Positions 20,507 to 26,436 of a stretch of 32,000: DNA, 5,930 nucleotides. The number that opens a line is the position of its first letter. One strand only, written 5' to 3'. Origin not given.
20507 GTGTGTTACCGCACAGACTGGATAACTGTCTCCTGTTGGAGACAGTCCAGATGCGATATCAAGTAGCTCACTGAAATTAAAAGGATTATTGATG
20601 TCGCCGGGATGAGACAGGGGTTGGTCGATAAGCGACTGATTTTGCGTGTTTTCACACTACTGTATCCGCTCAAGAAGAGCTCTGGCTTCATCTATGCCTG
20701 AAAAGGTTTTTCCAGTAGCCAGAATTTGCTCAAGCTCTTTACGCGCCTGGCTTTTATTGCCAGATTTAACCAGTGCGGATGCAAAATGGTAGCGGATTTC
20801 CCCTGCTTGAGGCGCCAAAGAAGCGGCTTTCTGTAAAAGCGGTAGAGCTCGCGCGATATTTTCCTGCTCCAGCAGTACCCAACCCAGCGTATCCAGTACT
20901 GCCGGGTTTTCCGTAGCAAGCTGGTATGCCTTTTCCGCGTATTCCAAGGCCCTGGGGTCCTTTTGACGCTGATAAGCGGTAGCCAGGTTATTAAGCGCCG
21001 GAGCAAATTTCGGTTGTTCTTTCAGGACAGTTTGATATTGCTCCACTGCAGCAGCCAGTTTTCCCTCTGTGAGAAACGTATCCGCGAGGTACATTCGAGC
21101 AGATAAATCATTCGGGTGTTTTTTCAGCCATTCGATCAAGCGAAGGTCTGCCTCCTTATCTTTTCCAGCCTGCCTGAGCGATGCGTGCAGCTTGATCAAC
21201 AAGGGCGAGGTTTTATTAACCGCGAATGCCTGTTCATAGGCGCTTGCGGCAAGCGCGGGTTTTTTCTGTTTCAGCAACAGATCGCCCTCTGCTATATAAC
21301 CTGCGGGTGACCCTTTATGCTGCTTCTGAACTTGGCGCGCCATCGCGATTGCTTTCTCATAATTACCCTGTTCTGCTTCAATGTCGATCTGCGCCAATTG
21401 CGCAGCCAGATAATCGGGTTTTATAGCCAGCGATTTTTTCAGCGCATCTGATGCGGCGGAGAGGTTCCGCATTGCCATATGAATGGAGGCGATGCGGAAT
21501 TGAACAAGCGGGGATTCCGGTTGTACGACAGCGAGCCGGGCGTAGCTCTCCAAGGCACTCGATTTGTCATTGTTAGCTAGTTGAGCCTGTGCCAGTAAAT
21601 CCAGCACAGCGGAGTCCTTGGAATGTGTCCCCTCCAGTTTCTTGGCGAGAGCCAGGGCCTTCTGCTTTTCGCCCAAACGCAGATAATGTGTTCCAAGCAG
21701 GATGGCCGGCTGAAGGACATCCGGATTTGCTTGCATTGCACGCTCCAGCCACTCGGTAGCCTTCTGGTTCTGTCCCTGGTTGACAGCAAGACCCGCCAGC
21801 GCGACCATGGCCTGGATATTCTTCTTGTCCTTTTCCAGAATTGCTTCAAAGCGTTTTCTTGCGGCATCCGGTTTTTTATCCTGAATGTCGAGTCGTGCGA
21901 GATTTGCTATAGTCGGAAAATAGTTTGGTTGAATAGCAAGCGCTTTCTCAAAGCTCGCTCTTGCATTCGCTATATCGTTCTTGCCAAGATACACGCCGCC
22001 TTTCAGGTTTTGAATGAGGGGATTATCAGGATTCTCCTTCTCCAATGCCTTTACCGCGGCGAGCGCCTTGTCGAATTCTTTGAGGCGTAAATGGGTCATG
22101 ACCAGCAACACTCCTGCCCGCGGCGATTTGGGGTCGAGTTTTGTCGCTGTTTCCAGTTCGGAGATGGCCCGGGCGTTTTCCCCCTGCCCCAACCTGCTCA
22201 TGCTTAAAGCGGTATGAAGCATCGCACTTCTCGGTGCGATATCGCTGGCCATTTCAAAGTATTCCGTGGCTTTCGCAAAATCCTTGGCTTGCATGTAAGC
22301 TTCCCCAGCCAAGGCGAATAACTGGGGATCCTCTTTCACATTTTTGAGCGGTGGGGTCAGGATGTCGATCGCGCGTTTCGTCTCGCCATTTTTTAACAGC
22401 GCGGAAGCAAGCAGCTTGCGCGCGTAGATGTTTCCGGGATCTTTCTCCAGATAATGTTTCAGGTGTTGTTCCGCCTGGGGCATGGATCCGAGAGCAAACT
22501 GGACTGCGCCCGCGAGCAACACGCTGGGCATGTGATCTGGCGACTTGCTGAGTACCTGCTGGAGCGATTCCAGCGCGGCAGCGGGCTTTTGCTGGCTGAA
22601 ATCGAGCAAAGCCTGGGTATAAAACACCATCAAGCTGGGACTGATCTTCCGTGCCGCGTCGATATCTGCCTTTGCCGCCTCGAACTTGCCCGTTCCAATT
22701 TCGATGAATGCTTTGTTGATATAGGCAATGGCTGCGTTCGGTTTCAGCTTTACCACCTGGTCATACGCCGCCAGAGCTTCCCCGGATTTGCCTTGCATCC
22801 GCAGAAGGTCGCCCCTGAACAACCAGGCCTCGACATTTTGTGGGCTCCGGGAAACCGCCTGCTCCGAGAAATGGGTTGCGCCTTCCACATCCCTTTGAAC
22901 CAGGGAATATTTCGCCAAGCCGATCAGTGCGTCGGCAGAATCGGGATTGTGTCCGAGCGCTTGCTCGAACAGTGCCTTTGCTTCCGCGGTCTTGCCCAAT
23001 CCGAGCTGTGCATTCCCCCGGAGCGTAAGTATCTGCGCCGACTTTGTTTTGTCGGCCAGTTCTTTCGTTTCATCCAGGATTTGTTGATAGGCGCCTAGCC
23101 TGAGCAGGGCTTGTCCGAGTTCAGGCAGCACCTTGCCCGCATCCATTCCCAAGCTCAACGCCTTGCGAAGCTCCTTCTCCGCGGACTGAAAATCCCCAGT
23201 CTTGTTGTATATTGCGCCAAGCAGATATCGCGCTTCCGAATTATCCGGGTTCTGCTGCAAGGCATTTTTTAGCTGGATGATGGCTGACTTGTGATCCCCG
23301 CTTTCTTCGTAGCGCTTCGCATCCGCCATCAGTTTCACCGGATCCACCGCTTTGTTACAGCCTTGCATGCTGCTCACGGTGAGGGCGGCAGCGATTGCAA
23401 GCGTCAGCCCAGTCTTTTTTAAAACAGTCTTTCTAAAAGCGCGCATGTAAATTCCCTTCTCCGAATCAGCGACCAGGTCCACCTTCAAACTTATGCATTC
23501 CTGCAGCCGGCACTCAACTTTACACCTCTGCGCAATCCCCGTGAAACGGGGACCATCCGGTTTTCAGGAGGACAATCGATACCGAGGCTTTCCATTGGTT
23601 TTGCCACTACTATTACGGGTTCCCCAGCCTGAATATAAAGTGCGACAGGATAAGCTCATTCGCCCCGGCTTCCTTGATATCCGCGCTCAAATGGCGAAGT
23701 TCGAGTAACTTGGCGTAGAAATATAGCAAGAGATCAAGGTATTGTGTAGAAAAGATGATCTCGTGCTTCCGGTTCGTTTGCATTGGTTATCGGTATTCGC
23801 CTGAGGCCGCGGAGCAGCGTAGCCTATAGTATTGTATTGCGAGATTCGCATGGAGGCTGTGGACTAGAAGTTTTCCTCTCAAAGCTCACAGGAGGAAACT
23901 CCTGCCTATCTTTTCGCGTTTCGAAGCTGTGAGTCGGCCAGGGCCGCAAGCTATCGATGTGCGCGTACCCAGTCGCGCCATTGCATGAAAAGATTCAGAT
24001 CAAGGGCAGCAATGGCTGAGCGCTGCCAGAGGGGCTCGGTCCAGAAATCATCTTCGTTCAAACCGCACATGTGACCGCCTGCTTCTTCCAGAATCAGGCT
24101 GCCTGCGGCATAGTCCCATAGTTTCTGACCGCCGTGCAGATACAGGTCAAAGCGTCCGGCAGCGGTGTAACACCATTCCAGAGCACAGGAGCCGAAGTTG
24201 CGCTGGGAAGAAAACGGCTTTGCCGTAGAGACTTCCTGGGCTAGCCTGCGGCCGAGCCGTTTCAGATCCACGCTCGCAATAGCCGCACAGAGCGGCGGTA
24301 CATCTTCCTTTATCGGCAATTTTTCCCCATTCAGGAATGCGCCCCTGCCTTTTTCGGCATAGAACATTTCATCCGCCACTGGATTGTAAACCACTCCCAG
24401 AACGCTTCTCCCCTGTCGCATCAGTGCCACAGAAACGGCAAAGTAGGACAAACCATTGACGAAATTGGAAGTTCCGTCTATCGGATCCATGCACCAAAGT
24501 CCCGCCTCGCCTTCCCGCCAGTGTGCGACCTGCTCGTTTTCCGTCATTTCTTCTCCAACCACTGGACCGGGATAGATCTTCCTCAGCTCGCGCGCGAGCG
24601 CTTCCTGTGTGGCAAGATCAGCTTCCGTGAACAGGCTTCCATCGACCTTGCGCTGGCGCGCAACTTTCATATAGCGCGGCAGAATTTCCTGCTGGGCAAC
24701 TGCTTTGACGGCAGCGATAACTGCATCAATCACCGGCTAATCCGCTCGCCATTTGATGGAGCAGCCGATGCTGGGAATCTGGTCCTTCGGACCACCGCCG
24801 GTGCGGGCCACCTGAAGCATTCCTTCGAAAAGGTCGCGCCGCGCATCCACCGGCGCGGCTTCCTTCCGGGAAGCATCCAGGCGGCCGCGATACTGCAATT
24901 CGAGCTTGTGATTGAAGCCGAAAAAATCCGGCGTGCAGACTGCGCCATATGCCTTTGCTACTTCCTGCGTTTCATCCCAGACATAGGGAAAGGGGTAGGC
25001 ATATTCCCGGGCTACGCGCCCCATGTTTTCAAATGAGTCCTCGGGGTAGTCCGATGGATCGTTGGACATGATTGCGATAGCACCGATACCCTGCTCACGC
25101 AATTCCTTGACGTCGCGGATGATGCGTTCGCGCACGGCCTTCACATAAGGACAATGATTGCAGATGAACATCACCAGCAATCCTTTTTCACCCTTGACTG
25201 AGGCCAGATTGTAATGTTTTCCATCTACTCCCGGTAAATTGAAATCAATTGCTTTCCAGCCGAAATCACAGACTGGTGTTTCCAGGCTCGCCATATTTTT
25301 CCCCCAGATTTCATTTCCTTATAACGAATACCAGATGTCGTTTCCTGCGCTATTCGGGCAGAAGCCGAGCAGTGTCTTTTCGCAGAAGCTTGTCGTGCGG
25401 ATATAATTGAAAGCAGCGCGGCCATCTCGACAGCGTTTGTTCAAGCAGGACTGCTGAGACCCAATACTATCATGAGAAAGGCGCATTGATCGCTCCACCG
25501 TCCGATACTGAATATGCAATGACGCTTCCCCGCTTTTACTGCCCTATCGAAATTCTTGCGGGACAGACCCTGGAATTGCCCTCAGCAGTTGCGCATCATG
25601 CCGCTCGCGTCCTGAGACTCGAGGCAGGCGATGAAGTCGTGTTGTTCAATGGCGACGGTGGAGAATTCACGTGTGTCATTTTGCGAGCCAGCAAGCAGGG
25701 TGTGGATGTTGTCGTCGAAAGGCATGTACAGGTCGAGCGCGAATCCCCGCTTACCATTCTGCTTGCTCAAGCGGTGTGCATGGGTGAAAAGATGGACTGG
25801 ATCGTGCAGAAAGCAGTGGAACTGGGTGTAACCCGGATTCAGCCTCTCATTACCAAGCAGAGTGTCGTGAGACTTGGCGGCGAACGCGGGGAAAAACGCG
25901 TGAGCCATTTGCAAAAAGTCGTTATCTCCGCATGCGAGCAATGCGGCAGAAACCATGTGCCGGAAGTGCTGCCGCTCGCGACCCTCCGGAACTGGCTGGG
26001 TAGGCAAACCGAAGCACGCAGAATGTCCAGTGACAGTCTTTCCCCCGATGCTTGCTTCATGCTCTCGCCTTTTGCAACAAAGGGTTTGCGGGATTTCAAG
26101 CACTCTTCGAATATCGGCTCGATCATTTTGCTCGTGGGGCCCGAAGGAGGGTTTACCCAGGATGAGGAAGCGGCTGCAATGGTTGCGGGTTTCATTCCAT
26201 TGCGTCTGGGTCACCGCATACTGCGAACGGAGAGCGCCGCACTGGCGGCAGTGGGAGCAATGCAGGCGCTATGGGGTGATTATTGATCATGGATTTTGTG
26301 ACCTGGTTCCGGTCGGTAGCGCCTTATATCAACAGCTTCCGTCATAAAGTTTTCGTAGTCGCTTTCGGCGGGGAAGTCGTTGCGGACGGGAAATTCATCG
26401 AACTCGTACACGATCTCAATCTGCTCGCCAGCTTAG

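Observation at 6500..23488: A ~17 kb PEP-CTERM-linked island with the parts to make, tailor and export an acyl-amino-acid-type lipid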

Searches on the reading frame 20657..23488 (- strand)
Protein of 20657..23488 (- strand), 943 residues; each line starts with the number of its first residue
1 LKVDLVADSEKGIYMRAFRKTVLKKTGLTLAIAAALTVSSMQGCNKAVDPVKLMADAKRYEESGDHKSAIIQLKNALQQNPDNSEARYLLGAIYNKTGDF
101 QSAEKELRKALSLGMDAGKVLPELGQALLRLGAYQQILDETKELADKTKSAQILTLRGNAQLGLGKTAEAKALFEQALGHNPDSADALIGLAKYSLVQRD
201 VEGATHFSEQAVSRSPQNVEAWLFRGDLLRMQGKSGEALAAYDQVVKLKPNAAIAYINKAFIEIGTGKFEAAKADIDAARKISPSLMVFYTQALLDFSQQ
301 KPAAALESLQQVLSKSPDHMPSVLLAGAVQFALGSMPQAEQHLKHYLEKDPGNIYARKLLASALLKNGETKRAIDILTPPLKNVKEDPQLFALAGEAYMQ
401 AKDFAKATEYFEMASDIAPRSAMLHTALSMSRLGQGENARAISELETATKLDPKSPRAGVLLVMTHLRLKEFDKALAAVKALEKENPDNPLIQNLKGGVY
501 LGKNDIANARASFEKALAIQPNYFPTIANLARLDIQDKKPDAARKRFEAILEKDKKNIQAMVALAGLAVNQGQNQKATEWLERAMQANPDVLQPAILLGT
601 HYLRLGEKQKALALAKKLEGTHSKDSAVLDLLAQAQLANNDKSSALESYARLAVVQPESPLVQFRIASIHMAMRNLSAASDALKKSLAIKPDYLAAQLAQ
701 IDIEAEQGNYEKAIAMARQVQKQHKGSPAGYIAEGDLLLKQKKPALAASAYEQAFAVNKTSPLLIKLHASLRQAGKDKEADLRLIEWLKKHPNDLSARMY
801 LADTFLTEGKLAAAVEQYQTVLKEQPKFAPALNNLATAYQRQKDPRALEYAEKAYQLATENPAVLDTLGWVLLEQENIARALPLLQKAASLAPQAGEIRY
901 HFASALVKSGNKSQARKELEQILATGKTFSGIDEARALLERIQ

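Call 5: search_protein_families(library=ncbifam, proteins=[window:20657-23488:-], max_evalue=0.01)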
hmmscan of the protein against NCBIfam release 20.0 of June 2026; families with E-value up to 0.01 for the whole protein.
window:20657-23488:- (943 aa): 38 families (the best 25 are shown)
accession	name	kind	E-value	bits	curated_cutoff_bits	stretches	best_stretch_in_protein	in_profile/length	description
TIGR02917.1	PEP_TPR_lipo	equivalog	2.3e-286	952.3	312.2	1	33-923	9-898/899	XrtA/PEP-CTERM system TPR-repeat protein PrsT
NF040959.1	MamA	equivalog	1.6e-59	200.8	200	7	57-186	44-174/204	magnetosome protein MamA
TIGR02521.1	type_IV_pilW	equivalog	2.5e-47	161.4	154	6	56-220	37-204/234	type IV pilus biogenesis/stability protein PilW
NF033920.0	C39_PA2778_fam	equivalog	3.4e-44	151.2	150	6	769-858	164-254/255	PA2778 family cysteine peptidase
NF052415.1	T3SS_chap_SctY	equivalog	2.6e-41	140.4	70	6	148-247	3-105/106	type III secretion apparatus assembly chaperone SctY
NF008757.0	PRK11788.1-5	equivalog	1.4e-35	123.2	363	6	529-645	185-301/388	lipopolysaccharide assembly protein LapB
NF033758.1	gliding_GltE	equivalog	8.7e-35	120.5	225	4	475-617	205-350/411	adventurous gliding motility TPR repeat lipoprotein GltE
TIGR03939.1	PGA_TPR_OMP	equivalog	4.5e-29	101.2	366.65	5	180-284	390-494/800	poly-beta-1,6 N-acetyl-D-glucosamine export porin PgaA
NF052400.1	M48_BAM_BepA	equivalog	6.1e-29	101.1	570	4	288-442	309-467/483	beta-barrel assembly-enhancing protease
NF008520.0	PRK11447.1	equivalog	5.4e-28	97.3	858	5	57-221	276-421/1157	cellulose synthase complex outer membrane protein BcsC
NF033762.1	social_mot_Tgl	equivalog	7.2e-28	97.6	225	4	475-611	50-189/252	social motility TPR repeat lipoprotein Tgl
TIGR00990.1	3a0801s09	subfamily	6.6e-27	94.4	757.25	2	245-476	323-562/615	mitochondrial import receptor subunit TOM70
TIGR02552.1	LcrH_SycD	equivalog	5.3e-26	90.9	104.8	3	397-495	25-125/136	SycD/LcrH family type III secretion system chaperone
TIGR04510.1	mod_pep_cyc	subfamily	8.8e-25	87.3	400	4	390-591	401-601/814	putative peptide modification system cyclase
NF008756.0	PRK11788.1-4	equivalog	2e-24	86.3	474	4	770-920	189-339/389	lipopolysaccharide assembly protein LapB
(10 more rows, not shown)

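Call 6: search_protein_families(library=pfam, proteins=[window:20657-23488:-], max_evalue=0.01)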
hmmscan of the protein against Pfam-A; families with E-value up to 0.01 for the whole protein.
window:20657-23488:- (943 aa): 39 families (the best 25 are shown)
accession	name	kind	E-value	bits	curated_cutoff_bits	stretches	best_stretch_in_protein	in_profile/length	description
PF14559.12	TPR_19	-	7.7e-83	273.2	25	13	433-496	2-65/68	Tetratricopeptide repeat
PF13432.12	TPR_16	-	1.8e-71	236.5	32.7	13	427-490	2-65/65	Tetratricopeptide repeat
PF07719.23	TPR_2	-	2.4e-64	208.6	27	4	220-251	2-33/34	Tetratricopeptide repeat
PF13428.12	TPR_14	-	4.3e-60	194.3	23.5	4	153-193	3-43/44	Tetratricopeptide repeat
PF00515.34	TPR_1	-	2.8e-44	147.6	27.8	3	151-183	1-33/34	Tetratricopeptide repeat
PF13181.12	TPR_8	-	3.8e-41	136.2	25.7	2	85-113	2-30/34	Tetratricopeptide repeat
PF12895.13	ANAPC3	-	1.1e-38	131.8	27.2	5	846-921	7-81/82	Anaphase-promoting complex, cyclosome, subunit 3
PF13431.12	TPR_17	-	2.8e-38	127.4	24.4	3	74-104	3-33/34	Tetratricopeptide repeat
PF13424.12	TPR_12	-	1.4e-37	128.1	30.1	3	830-893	4-76/77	Tetratricopeptide repeat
PF23914.1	TPR_CcmH_CycH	-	1.1e-36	126.5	42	7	495-585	55-148/158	Cytochrome c-type biogenesis protein H TPR domain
PF13371.12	TPR_9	-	4e-36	123.3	35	3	234-284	10-60/73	Tetratricopeptide repeat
PF13414.12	TPR_11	-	4.8e-29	100.2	26.8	3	59-98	3-42/42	TPR repeat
PF25062.1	ARM_TT21_N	-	1.1e-21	78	40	2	144-219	122-202/222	Tetratricopeptide repeat protein 21 N-terminal ARM repeat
PF24575.1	TPR_Slam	-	5e-21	75.5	35.2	0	54-106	51-103/104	Surface lipoprotein assembly modifier, N-terminal TPR repeats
PF25063.1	ARM_TT21_C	-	6e-17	62.6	35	3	536-694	33-198/209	Tetratricopeptide repeat protein 21 C-terminal ARM domain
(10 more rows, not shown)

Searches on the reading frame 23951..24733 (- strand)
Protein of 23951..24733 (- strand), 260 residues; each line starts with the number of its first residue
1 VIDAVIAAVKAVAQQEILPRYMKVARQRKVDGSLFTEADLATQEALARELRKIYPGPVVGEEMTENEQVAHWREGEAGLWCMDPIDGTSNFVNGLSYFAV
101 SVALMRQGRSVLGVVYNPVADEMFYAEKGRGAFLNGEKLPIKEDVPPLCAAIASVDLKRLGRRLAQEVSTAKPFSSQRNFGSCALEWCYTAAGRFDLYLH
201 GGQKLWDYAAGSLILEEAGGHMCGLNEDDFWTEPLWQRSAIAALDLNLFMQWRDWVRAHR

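Call 5: search_protein_families(library=ncbifam, proteins=[window:23951-24733:-], max_evalue=0.01)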
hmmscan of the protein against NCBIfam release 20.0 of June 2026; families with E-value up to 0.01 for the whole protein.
window:23951-24733:- (260 aa): 7 families
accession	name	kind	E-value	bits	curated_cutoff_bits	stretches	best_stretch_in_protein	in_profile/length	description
TIGR01331.1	bisphos_cysQ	equivalog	4.8e-36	124.6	228.8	1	2-230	2-232/250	3'(2'),5'-bisphosphate nucleotidase CysQ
TIGR02067.1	his_9_HisN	equivalog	4.8e-34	118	275.15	1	4-224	3-223/252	histidinol-phosphatase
NF009321.0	PRK12676.1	equivalog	7.3e-32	110.5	264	1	38-223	47-227/264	bifunctional fructose-bisphosphatase/inositol-phosphate phosphatase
NF008027.1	PRK10757.1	equivalog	9e-28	96.9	332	1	27-222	32-227/267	inositol-1-monophosphatase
NF008182.0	PRK10931.1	equivalog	5.3e-24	84.6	379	1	22-223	24-221/246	3'(2'),5'-bisphosphate nucleotidase CysQ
NF010678.0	PRK14076.1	equivalog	6.1e-18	65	493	1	31-223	38-249/570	bifunctional NADP phosphatase/NAD kinase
TIGR01330.1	bisphos_HAL2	equivalog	1.2e-14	54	267.05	2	76-118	132-174/359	3'(2'),5'-bisphosphate nucleotidase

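Call 6: search_protein_families(library=pfam, proteins=[window:23951-24733:-], max_evalue=0.01)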
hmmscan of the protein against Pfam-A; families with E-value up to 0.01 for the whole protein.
window:23951-24733:- (260 aa): 1 family
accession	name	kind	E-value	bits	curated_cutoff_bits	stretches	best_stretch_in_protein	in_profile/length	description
PF00459.30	Inositol_P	-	3.4e-51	174.8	27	1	8-231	12-242/271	Inositol monophosphatase family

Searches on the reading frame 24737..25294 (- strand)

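Call 5: search_protein_families(library=ncbifam, proteins=[window:24737-25294:-], max_evalue=0.01)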
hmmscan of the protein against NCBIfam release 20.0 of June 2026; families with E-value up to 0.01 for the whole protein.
window:24737-25294:- (185 aa): 4 families
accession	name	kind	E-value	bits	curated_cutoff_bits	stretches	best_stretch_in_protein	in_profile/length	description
NF002854.0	PRK03147.1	subfamily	2.3e-07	30.9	170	1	9-125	36-144/176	thiol-disulfide oxidoreductase ResA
NF053650.1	PerredPrxQDein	equivalog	0.00036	20.5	260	1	17-126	3-103/148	thioredoxin-dependent peroxiredoxin PrxQ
NF006960.0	PRK09437.1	equivalog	0.004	17.1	140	1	12-126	7-113/156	thioredoxin-dependent thiol peroxidase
NF041202.1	StoA_CxxC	exception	0.0071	16.2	210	0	18-134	36-145/163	endospore biogenesis thiol-disulfide oxidoreductase StoA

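Call 6: search_protein_families(library=pfam, proteins=[window:24737-25294:-], max_evalue=0.01)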
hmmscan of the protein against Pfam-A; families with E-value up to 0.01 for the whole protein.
window:24737-25294:- (185 aa): 4 families
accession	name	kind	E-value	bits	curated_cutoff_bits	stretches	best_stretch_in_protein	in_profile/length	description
PF00578.27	AhpC-TSA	-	6.5e-18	65.3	26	1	12-134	2-122/124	AhpC/TSA family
PF08534.16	Redoxin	-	3.7e-14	53.2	26.6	1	14-143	5-138/148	Redoxin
PF13098.12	Thioredoxin_2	-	9.8e-05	23.1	27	1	34-142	3-98/104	Thioredoxin-like domain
PF13905.12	Thioredoxin_8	-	0.0013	19.4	27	1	38-124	3-85/94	Thioredoxin-like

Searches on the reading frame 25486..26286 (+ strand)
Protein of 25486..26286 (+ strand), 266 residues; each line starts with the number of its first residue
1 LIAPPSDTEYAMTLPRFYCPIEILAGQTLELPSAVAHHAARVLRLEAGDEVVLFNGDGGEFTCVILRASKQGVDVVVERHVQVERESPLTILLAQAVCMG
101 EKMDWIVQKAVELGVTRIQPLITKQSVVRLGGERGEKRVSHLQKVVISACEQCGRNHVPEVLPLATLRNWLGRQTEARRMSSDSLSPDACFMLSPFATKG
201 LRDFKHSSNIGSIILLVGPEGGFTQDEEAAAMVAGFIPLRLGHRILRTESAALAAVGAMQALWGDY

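Call 5: search_protein_families(library=ncbifam, proteins=[window:25486-26286:+], max_evalue=0.01)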
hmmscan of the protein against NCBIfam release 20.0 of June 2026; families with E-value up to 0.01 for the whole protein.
window:25486-26286:+ (266 aa): 24 families
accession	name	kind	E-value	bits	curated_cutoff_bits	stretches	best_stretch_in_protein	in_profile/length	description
NF008692.0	PRK11713.1-5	equivalog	2.6e-95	318.5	196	1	12-266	1-246/246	16S rRNA (uracil(1498)-N(3))-methyltransferase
NF008690.0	PRK11713.1-1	equivalog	3.5e-63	213.2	342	1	12-265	1-241/243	16S rRNA (uracil(1498)-N(3))-methyltransferase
NF008709.0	PRK11713.7-4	equivalog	7.2e-55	186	292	1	15-265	2-244/246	16S rRNA (uracil(1498)-N(3))-methyltransferase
TIGR00046.1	TIGR00046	subfamily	1.1e-51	175.5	41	1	25-265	12-239/240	RsmE family RNA methyltransferase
NF008696.0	PRK11713.3-5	equivalog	8.6e-48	162.8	234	1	12-266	4-245/248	16S rRNA (uracil(1498)-N(3))-methyltransferase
NF008711.0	PRK11713.7-6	equivalog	2.2e-45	155.3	304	1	23-262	10-241/244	16S rRNA (uracil(1498)-N(3))-methyltransferase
NF008693.0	PRK11713.2-3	equivalog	8.3e-44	149.6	210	1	12-264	1-243/246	16S rRNA (uracil(1498)-N(3))-methyltransferase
NF008694.0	PRK11713.3-2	equivalog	4.5e-42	144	234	1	12-260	5-238/245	16S rRNA (uracil(1498)-N(3))-methyltransferase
NF008697.0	PRK11713.4-1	equivalog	3.7e-41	141.1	234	1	25-261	16-241/250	16S rRNA (uracil(1498)-N(3))-methyltransferase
NF008706.0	PRK11713.7-1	equivalog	1.2e-40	139.7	273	1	24-261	11-228/232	16S rRNA (uracil(1498)-N(3))-methyltransferase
NF008691.0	PRK11713.1-4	equivalog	3.7e-38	131.1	279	1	35-260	24-245/252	16S rRNA (uracil(1498)-N(3))-methyltransferase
NF008707.0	PRK11713.7-2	equivalog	1.2e-36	126.3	327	1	15-260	12-250/255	16S rRNA (uracil(1498)-N(3))-methyltransferase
NF008702.0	PRK11713.6-1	equivalog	2.8e-34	118.3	269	1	27-260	14-230/235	16S rRNA (uracil(1498)-N(3))-methyltransferase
NF008705.0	PRK11713.6-4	equivalog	5.5e-34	117.5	343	1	27-259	16-234/248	16S rRNA (uracil(1498)-N(3))-methyltransferase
NF008704.0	PRK11713.6-3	equivalog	1.5e-29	102.9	216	1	40-259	24-220/227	16S rRNA (uracil(1498)-N(3))-methyltransferase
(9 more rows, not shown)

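Call 6: search_protein_families(library=pfam, proteins=[window:25486-26286:+], max_evalue=0.01)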
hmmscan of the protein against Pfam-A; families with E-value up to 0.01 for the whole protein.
window:25486-26286:+ (266 aa): 2 families
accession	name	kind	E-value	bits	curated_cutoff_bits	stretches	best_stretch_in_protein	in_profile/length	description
PF04452.19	Methyltrans_RNA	-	3.3e-49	167.1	23.9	1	86-260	2-165/165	RNA methyltransferase domain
PF20260.4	PUA_4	-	3.2e-16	59.6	23.9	1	33-78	3-48/48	RNA methyltransferase PUA domain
